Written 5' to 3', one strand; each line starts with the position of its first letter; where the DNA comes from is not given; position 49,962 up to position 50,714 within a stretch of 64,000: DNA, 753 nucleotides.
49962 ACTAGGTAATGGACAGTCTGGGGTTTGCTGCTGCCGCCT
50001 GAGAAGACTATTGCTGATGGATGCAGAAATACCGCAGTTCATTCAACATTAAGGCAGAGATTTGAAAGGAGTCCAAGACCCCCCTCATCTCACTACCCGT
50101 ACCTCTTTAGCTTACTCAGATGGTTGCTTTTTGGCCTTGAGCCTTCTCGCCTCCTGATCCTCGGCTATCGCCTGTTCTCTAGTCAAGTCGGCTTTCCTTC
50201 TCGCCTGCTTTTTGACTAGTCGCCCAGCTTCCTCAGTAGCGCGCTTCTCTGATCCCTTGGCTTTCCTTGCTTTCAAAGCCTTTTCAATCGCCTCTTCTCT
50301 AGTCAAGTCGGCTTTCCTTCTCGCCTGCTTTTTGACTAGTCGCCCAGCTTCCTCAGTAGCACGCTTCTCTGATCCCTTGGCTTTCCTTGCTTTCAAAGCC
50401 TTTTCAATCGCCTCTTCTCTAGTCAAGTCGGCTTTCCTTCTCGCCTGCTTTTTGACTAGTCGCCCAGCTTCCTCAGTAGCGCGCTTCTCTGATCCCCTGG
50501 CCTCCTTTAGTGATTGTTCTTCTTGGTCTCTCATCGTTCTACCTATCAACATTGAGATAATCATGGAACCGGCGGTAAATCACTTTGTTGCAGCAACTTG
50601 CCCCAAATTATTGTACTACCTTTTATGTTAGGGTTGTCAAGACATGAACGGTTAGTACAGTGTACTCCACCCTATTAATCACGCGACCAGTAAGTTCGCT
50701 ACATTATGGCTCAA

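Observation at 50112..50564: ORF built from three near-identical 120-bp tandem repeats encoding a 40-aa basic helical unit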

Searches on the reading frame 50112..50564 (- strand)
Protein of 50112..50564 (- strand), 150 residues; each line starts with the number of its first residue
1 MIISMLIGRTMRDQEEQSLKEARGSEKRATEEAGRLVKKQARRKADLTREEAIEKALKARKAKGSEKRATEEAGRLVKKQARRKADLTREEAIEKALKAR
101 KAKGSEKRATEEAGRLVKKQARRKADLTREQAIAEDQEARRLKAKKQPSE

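Call 6: search_protein_families(library=pfam, proteins=[window:50112-50564:-], max_evalue=0.01)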
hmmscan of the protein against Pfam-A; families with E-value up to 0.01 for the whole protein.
window:50112-50564:- (150 aa): 0 families

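Call 8: find_homologous_proteins(query=window:50112-50564:-, max_evalue=0.001)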
Query window:50112-50564:- (150 aa): 27 proteins with E <= 0.001 among 68 candidates.
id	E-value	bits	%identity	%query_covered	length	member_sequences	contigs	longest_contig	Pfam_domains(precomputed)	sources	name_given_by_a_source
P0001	1.8e-34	137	95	57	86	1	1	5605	-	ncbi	ncbi:MAG: signal recognition particle-docking protein FtsY, partial [Dehalococcoidia bacterium]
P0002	7.5e-27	112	88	49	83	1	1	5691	-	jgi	jgi:hypothetical protein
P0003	1.1e-24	105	75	62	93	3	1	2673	-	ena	-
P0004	3.2e-19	87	61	69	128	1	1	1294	-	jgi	jgi:hypothetical protein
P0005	4.1e-19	87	69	57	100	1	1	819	-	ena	-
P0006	5.9e-19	86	65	65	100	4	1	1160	-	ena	-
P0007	9.1e-18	83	63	63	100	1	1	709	-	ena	-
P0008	1.2e-17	82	49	93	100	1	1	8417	-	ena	-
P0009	1.6e-17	82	65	59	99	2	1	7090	-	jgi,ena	jgi:hypothetical protein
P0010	1.7e-17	82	67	48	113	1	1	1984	-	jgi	-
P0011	1.7e-17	82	70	49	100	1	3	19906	-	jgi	-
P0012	4.5e-17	80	73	47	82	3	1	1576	-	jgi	-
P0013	1.1e-16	79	63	59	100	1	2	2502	-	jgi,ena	jgi:hypothetical protein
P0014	7.6e-16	76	63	56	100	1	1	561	-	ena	-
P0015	9.7e-16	76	48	93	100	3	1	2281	-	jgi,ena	-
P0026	3.9e-11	61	57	60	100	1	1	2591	-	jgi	jgi:fused signal recognition particle receptor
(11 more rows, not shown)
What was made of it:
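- Closest known: ER/K single alpha-helix. Same: Two sources even label homologues 'FtsY' (call 8).
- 27 word-indexed homologues (call 8).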

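Call 9: search_protein_families(library=ncbifam, proteins=[window:50112-50564:-], max_evalue=0.01)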
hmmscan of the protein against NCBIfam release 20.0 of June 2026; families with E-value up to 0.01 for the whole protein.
window:50112-50564:- (150 aa): 1 family
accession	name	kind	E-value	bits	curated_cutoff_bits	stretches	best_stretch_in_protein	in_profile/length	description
NF052367.1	entericidin_domain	domain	0.0088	16.3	40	0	29-39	18-28/30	entericidin domain-containing protein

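Call 15: find_encoding_contigs(protein=P0001, flank=6000)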
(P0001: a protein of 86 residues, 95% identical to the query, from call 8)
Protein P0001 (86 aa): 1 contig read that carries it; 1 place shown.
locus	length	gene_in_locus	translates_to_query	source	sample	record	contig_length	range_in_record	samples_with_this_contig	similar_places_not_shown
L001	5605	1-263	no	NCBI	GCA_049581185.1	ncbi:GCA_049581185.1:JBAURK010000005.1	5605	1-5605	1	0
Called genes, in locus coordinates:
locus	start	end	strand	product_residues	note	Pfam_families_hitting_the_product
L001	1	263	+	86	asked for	?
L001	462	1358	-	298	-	PF02899:Phage_int_SAM_1 (faint), PF13102:Phage_int_SAM_5 (weak), PF13495:Phage_int_SAM_4 (faint), PF00589:Phage_integrase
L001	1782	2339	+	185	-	PF01269:Fibrillarin (weak), PF02475:TRM5-TYW2_MTfase (weak), PF01209:Ubie_methyltran, PF13489:Methyltransf_23, PF13847:Methyltransf_31, PF08241:Methyltransf_11, PF08242:Methyltransf_12, PF13649:Methyltransf_25, +3 more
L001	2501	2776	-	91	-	PF05154:TM2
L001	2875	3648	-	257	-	-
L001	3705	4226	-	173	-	PF08241:Methyltransf_11 (weak)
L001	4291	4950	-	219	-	PF09335:VTT_dom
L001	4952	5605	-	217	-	PF07724:AAA_2, PF07728:AAA_5, PF10431:ClpB_D2-small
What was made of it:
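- The contig of the closest relative, L001, breaks inside the repeat (call 15).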

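Call 16: find_encoding_contigs(protein=P0011, flank=8000)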
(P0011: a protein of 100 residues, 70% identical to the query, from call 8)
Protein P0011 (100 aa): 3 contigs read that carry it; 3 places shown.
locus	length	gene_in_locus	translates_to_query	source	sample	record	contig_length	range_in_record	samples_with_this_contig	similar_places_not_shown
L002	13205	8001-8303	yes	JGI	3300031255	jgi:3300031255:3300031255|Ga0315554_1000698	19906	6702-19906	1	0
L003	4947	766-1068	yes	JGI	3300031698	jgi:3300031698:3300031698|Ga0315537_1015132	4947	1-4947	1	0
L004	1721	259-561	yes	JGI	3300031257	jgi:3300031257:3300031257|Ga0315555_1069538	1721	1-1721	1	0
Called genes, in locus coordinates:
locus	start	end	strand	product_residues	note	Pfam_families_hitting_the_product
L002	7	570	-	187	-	PF04011:LemA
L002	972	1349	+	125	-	PF00072:Response_reg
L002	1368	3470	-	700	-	PF00989:PAS (weak), PF13188:PAS_8, PF08448:PAS_4 (faint), PF13426:PAS_9, PF00512:HisKA, PF02518:HATPase_c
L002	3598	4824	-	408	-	PF00365:PFK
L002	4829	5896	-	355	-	PF22649:Cgl0159, PF01791:DeoC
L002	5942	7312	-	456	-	PF02056:Glyco_hydro_4, PF11975:Glyco_hydro_4C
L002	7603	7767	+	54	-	-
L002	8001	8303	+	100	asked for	-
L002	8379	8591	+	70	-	-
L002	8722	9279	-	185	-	PF00589:Phage_integrase, PF22823:MrpR_C_cat (weak)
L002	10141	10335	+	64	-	PF11127:YgaP-like_TM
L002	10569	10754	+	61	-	-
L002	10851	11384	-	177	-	PF01613:Flavin_Reduct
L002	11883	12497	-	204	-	PF12724:Flavodoxin_5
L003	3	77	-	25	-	?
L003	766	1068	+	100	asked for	-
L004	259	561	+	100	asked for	-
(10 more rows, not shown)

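Call 20: find_encoding_contigs(protein=P0008, flank=6000)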
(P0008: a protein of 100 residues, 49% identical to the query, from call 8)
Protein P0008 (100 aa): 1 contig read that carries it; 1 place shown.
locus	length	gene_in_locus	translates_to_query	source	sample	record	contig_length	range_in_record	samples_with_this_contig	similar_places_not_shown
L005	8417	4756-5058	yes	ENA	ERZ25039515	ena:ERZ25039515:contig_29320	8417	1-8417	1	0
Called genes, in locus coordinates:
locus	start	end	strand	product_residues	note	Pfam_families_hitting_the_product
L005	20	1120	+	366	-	PF01548:DEDD_Tnp_IS110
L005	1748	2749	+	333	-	PF03320:FBPase_glpX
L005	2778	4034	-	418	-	PF00483:NTP_transferase, PF24894:Hexapep_GlmU, PF25247:LbH_GLGC (faint), PF25084:LbH_EIF2B, PF25087:GMPPB_C (weak)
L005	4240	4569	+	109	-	PF00076:RRM_1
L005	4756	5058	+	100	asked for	-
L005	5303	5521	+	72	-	PF04972:BON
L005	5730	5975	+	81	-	PF04972:BON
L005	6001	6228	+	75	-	PF01326:PPDK_N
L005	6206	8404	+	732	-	PF01326:PPDK_N, PF00391:PEP-utilizers, PF02896:PEP-utilizers_C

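Call 21: find_encoding_contigs(protein=P0009, flank=6000)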
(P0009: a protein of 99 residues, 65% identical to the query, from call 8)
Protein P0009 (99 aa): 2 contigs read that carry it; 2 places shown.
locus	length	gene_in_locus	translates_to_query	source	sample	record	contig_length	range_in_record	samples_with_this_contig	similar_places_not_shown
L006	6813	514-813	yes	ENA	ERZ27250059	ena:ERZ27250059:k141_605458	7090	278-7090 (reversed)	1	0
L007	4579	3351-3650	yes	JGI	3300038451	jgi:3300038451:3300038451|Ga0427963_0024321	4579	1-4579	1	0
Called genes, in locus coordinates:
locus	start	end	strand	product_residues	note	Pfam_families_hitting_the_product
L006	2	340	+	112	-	?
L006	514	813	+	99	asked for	-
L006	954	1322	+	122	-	-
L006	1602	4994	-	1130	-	PF13676:TIR_2, PF00496:SBP_bac_5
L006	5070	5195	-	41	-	-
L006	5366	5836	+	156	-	PF10342:Kre9_KNH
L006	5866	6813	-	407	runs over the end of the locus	?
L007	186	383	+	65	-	-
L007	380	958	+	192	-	PF25767:ARM_TBCD_2nd (faint), PF02985:HEAT (faint), PF13646:HEAT_2, PF03130:HEAT_PBS (weak)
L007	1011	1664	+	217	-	PF04972:BON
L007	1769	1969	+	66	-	-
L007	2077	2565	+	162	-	-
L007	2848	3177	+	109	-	PF00076:RRM_1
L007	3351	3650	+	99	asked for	-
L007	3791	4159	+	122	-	-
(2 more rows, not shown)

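Call 22: find_encoding_contigs(protein=P0002, flank=6000)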
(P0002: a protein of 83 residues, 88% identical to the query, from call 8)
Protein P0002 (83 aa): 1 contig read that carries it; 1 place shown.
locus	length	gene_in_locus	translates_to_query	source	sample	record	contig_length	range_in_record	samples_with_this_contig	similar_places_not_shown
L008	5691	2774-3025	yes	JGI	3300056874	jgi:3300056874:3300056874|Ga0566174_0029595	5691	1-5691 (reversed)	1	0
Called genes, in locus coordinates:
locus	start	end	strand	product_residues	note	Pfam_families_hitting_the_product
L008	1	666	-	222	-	?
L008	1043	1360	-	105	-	-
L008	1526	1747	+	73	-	-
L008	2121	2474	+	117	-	-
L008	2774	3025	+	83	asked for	-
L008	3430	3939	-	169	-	PF05425:CopD (weak)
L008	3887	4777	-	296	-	PF04471:Mrr_cat (weak)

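Call 26: search_solved_structures(query=A1, max_evalue=1)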
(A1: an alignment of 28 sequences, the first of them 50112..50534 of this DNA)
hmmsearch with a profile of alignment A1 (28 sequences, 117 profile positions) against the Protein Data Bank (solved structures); distinct sequences matched with E-value up to 1: 0.
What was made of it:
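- Tried and rejected: A PDB profile search gave 0 hits at E<=1 (call 26).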

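Call 27: search_protein_families(library=phrogs, proteins=[window:50112-50534:-, P0008], max_evalue=0.01)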
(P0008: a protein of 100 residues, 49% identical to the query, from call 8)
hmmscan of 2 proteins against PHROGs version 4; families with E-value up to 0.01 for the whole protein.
window:50112-50534:- (140 aa): 2 families
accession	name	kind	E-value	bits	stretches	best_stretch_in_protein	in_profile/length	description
phrog_35484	-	unknown function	0.0028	18.1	0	30-42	21-33/45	-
phrog_32884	-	unknown function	0.0095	17.4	0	88-111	12-35/71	-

P0008 (100 aa): 0 families

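Call 30: predict_structure(alignment_id=A1)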
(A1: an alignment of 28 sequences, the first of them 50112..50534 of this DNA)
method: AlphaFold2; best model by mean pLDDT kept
length: 140 residues; sequences in the alignment: 28
mean_pLDDT: 89.5   pTM: 0.39
mean pLDDT of the five models: 89.5, 88.1, 84.9, 83.2, 82.0
residues with pLDDT >= 90: 74; 70-90: 62; 50-70: 4; < 50: 0
segments of 3 or more residues with pLDDT < 50: none
pLDDT, mean of each block of 10 residues (from residue 1): 87 94 97 97 97 89 88 89 88 80 87 92 91 76
secondary structure, 60 per line:
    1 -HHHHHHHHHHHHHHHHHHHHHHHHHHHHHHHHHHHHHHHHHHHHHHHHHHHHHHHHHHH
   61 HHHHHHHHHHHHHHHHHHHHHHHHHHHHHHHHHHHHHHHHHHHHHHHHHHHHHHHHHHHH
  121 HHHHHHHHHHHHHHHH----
elements in order: H2-136

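Call 31: search_protein_representatives(alignment_id=A1)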
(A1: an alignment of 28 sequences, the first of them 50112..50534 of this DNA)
Query: 28 sequences, 117 profile positions. Proteins with E-value up to 0.001 (for the whole library): 164; up to 1e-10: 100; up to 1e-30: 9. The best 150 are listed.
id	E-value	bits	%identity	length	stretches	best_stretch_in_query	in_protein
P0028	3.5e-44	165.6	-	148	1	14-117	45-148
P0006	2.8e-43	162.7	-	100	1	18-117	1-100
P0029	4.0e-38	146.0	-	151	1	15-116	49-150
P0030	1.5e-36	141.0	-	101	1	18-116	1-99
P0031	1.9e-34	134.1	-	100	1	18-117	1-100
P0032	1.1e-33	131.8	-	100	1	18-116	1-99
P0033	8.4e-32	125.6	-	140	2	28-117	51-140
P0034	1.0e-31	125.4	-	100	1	18-116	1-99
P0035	3.8e-31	123.5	-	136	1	8-113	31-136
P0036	5.9e-30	119.7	-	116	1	12-116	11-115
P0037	1.8e-29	118.1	-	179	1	11-116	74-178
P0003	8.2e-29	116.0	-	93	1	18-110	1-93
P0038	1.7e-28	115.0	-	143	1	14-112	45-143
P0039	1.1e-27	112.3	-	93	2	29-106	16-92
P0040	3.3e-27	110.8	-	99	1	18-116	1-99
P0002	1.7e-25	105.3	-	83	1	13-83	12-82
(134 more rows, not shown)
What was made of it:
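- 164 cluster representatives at E<=1e-3 and 100 at E<=1e-10 in the exhaustive HMMER search (call 31).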

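Call 34: find_related_loci(query=A2, collection=genome_contigs, flank=6000)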
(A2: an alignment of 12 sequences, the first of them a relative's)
Query A2 (100 aa) in genome_contigs; peptide patterns used: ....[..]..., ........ (x = any residue, [..] = any of these).
600 stretches matched a pattern (row limit reached: there are more); 12 encode a relative of the query (tblastn E <= 1e-3); 12 distinct loci.
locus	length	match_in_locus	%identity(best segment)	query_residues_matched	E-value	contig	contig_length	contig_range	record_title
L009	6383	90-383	83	1-98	2e-43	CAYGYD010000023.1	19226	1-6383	MAG TPA_asm: uncultured Dehalococcoidales bacterium isolate ERP119294_co4_27 genome assembly, contig: NODE_2576_length_1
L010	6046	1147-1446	76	1-100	3e-39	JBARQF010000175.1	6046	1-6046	MAG: Dehalococcoidales bacterium isolate MFD13432_ilm_asm_bin21 k127_195959, whole genome shotgun sequence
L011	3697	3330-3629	78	1-100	6e-39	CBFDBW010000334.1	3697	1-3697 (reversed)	MAG TPA_asm: uncultured Syntrophobacterales bacterium isolate SRR26215671_binner23_Refined_43 genome assembly, contig: E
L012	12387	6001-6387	62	1-100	1e-36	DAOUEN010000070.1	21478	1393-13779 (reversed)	MAG TPA_asm: Dehalococcoidia bacterium isolate N6_289 k139_1630040, whole genome shotgun sequence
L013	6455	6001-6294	79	1-98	3e-33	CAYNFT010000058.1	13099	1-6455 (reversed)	MAG TPA_asm: uncultured Dehalococcoidales bacterium isolate binchicken_co89_477 genome assembly, contig: NODE_9143_lengt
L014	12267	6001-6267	65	1-100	7e-29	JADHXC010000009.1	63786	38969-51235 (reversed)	MAG: Dehalococcoidales bacterium isolate BS750m-G43 BS-750m-C258, whole genome shotgun sequence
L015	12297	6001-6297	59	1-99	2e-28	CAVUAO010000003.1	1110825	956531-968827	MAG: uncultured Chloroflexia bacterium isolate MFD04408.bin.1.159 genome assembly, contig: contig_28241, whole genome sh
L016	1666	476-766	73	1-97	9e-27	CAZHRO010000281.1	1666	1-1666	MAG TPA_asm: uncultured Dehalococcoidales bacterium isolate binchicken_co19_471 genome assembly, contig: NODE_147677_len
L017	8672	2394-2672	61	1-93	1e-25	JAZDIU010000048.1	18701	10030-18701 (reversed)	MAG: Chloroflexota bacterium isolate MEGAHIT-group-0.423 k141_2637838, whole genome shotgun sequence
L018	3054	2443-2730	66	1-96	5e-23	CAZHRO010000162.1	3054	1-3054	MAG TPA_asm: uncultured Dehalococcoidales bacterium isolate binchicken_co19_471 genome assembly, contig: NODE_59759_leng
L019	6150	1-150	72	10-97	2e-12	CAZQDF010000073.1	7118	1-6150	MAG TPA_asm: uncultured Dehalococcoidales bacterium isolate binchicken_co89_80 genome assembly, contig: NODE_22245_lengt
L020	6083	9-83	80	76-100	2e-7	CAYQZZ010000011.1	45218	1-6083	MAG TPA_asm: uncultured Dehalococcoidaceae bacterium isolate binchicken_co103_286 genome assembly, contig: NODE_607_leng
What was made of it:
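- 12 genome loci, all but one from Dehalococcoidales, Dehalococcoidia or other Chloroflexota MAGs (call 34).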

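Call 39: search_protein_families(library=pfam, proteins=[L011:2602-3039:+, L006:927-1322:+, L010:1639-2067:-, L016:931-1653:+, L015:5521-5850:+, L009:1167-1511:+, L002:8379-8591:+, L015:6539-7021:+, L012:4914-5909:+], max_evalue=0.01)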
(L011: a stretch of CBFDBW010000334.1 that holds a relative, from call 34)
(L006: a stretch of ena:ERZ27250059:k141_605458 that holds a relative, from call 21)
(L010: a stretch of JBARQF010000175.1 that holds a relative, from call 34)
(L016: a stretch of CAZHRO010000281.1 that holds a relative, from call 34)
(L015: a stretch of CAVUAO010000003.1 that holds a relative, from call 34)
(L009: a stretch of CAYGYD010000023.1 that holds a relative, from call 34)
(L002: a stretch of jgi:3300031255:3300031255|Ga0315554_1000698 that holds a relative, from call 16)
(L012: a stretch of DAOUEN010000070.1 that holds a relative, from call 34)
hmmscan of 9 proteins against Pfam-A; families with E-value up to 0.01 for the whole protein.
L011:2602-3039:+ (145 aa): 3 families
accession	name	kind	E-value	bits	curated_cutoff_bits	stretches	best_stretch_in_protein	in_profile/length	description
PF17476.7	Binary_toxB_3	-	0.0013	19.3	28.4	0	9-59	23-73/102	Clostridial binary toxin B/anthrax toxin PA domain 3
PF13205.12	Big_5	-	0.0019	19.3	23.6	0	45-78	52-86/105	Bacterial Ig-like domain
PF06531.16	DUF1108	-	0.0095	16.7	25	0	43-75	4-35/84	Protein of unknown function (DUF1108)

L006:927-1322:+ (131 aa): 0 families

L010:1639-2067:- (142 aa): 0 families

L016:931-1653:+ (240 aa): 1 family
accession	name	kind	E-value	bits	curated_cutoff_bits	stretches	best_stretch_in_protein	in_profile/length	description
PF04972.22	BON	-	2.8e-38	130.4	27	3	33-100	1-68/69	BON domain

L015:5521-5850:+ (109 aa): 2 families
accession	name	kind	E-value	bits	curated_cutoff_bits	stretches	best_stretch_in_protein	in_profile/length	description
PF00076.28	RRM_1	-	2.1e-21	76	20.7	1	3-72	1-69/70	RNA recognition motif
PF16367.11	RRM_7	-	0.0026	18.1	27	1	2-28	3-29/94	RNA recognition motif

L009:1167-1511:+ (114 aa): 1 family
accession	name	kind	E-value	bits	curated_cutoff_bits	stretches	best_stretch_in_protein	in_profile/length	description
PF00076.28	RRM_1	-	7.6e-18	64.6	20.7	1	10-81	1-69/70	RNA recognition motif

L002:8379-8591:+ (70 aa): 0 families

L015:6539-7021:+ (160 aa): 2 families
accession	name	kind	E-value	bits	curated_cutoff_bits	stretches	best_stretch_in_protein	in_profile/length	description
PF00072.30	Response_reg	-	4.2e-30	104.6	30.2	1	52-159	1-109/111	Response regulator receiver domain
PF20274.4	cREC_REC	-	4e-05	24.6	27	1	53-116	3-58/88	Cyclic-phosphate processing Receiver domain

L012:4914-5909:+ (331 aa): 6 families
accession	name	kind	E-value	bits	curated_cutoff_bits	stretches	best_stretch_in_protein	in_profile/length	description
PF13610.12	DDE_Tnp_IS240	-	3.6e-17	63.3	27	1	114-251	3-139/139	DDE domain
PF00665.32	rve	-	2.3e-10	41.1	32.6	1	112-183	5-79/102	Integrase core domain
PF13683.12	rve_3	-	5.6e-09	36.1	26.5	1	210-259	18-67/67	Integrase core domain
PF06044.18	DpnI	-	0.0012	18.9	26.7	0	8-51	30-73/183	Dam-replacing family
PF03811.18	Zn_ribbon_InsA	-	0.0019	18.3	26.1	1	11-38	7-35/35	InsA N-terminal domain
PF00872.24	Transposase_mut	-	0.0036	16.7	21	0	205-234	332-361/379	Transposase, Mutator family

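Call 59: search_protein_families(library=pfam, alignment_id=A1, max_evalue=1)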
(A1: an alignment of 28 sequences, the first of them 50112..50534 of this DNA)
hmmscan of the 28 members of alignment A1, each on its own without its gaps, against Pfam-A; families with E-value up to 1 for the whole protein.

A. member 1, window:50112-50534:- (140 aa): 4 families
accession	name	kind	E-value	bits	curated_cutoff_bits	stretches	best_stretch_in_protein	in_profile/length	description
PF07499.19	RuvA_C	-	0.099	13.6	24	2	21-49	18-45/47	RuvA, C-terminal domain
PF21173.2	DksA-like_N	-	0.18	12.4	27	2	32-63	7-39/65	DnaK suppressor protein-like, N-terminal domain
PF03413.25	PepSY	-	0.45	11.3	24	0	37-61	2-24/60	Peptidase propeptide and YPEB domain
PF20787.2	SPP1_GP23-1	-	0.49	10.8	27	0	31-42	24-35/47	SPP1 phage GP23.1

B. families by the number of members that match (of 28 scanned): 12 families
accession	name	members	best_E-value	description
PF21173.2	DksA-like_N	2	0.1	DnaK suppressor protein-like, N-terminal domain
PF05263.17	DUF722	1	0.03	Protein of unknown function (DUF722)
PF14381.12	EDR1_CTR1_ARMC3_pept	1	0.08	EDR1/CTR1/ARMC3, peptidase-like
PF07499.19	RuvA_C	1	0.099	RuvA, C-terminal domain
PF18970.5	DUF5709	1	0.12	Family of unknown function (DUF5709)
PF00547.23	Urease_gamma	1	0.14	Urease, gamma subunit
PF13943.11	WPP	1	0.23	WPP domain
PF15936.10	DUF4749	1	0.24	Domain of unknown function (DUF4749)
PF00856.33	SET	1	0.27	SET domain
PF03413.25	PepSY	1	0.45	Peptidase propeptide and YPEB domain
PF20787.2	SPP1_GP23-1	1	0.49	SPP1 phage GP23.1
PF00847.26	AP2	1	0.7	AP2 domain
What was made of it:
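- On Hydrophilin / LEA: No LEA Pfam hit (calls 6, 59).
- Closest known: Bacterial hydrophilins and LEA-like repeat proteins. Different: No sequence or profile similarity (calls 6, 59).
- Closest known: ER/K single alpha-helix. Different: No SRP54/NG GTPase domain or any other FtsY domain is present (calls 6, 59).
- There is no LEA or other Pfam hit (calls 6, 59).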
